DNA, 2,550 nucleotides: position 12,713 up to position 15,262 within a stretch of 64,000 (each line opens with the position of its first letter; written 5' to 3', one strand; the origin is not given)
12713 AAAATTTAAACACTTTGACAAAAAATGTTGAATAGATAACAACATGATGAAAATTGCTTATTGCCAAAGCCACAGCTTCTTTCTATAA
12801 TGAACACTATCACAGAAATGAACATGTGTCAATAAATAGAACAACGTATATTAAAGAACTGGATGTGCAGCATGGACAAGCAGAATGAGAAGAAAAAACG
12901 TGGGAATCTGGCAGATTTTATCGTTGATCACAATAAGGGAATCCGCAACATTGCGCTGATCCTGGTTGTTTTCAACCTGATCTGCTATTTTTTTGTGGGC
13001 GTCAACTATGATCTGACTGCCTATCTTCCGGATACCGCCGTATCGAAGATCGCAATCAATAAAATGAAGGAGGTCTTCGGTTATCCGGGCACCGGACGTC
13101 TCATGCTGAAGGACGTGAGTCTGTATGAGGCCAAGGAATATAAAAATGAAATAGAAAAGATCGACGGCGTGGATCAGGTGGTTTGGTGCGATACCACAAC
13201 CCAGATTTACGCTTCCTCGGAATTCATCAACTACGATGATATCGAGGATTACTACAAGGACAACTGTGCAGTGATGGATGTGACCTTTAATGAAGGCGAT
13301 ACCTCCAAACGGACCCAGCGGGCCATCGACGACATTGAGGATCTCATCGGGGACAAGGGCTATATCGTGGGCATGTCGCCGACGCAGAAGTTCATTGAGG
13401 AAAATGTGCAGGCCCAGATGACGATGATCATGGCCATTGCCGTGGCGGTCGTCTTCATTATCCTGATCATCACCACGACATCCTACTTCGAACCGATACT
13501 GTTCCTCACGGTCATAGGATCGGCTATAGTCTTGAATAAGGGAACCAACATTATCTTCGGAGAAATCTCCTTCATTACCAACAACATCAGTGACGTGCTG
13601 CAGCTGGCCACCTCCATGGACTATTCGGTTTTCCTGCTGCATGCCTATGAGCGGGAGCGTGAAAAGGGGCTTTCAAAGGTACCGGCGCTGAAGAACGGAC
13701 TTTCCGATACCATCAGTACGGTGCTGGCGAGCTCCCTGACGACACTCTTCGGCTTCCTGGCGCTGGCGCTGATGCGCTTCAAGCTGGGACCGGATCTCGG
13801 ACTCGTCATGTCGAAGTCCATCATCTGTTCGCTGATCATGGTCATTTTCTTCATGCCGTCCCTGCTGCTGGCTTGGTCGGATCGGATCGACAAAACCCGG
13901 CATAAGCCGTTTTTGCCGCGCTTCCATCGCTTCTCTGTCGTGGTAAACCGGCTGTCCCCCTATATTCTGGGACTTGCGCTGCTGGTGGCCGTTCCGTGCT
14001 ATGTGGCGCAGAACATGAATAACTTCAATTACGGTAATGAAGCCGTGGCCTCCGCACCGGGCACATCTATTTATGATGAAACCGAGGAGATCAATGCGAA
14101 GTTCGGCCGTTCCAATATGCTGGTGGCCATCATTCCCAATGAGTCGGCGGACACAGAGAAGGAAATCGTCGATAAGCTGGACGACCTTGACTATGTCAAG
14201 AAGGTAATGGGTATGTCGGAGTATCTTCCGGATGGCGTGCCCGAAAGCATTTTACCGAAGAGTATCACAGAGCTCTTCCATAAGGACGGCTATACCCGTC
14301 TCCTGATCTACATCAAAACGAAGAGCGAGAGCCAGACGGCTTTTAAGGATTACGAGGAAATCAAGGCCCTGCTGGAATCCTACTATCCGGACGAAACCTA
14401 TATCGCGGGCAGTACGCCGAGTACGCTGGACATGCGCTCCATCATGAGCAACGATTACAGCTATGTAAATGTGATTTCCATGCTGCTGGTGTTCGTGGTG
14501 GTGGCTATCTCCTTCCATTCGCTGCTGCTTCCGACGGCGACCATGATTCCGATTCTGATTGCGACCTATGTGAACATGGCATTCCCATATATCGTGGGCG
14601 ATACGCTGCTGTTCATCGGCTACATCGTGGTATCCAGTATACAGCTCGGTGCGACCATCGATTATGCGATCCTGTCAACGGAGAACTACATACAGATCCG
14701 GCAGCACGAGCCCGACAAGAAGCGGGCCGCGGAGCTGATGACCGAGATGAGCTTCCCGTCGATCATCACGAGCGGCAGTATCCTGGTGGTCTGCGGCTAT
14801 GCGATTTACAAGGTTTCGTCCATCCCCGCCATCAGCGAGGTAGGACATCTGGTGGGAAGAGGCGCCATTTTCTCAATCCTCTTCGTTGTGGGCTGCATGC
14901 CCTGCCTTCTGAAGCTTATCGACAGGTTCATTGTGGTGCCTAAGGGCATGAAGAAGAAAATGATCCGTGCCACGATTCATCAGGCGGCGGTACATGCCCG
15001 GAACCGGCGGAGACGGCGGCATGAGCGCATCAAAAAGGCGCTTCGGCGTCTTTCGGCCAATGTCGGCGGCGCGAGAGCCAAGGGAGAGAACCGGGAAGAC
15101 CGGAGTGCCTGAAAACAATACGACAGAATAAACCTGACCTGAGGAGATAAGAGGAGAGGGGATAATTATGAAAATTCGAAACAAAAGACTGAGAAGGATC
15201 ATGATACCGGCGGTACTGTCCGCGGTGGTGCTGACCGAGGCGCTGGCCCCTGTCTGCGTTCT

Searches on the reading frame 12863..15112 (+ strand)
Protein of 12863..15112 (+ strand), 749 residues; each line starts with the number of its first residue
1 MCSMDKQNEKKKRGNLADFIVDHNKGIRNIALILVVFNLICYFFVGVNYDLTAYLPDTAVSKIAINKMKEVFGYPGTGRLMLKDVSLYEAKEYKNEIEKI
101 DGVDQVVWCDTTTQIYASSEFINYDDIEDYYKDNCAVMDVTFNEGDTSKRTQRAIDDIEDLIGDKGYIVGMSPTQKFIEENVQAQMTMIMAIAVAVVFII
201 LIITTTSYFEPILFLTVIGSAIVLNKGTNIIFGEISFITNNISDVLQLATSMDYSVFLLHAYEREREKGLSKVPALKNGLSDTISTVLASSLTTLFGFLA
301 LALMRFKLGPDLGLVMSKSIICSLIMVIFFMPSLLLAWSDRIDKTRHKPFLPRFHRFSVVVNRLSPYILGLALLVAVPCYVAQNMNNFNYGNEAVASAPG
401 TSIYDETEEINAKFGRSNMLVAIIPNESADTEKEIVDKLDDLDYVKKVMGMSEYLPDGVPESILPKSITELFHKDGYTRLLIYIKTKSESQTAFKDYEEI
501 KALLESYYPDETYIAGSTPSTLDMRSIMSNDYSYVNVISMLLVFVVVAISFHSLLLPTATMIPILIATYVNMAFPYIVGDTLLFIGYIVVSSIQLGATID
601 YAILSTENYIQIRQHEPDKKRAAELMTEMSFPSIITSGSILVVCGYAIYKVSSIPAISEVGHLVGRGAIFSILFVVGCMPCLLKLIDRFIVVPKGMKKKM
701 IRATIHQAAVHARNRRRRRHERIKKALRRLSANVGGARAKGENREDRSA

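Call 10: search_protein_families(library=pfam, proteins=[window:12863-15112:+], max_evalue=0.01)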
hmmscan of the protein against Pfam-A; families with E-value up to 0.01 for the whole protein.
window:12863-15112:+ (749 aa): 2 families
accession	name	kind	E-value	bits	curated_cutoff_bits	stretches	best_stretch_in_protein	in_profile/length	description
PF03176.21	MMPL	-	3.5e-49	168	20.5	2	135-362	87-327/333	MMPL family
PF00873.25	ACR_tran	-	6.6e-05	21.3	28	1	170-334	847-1016/1021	AcrB/AcrD/AcrF family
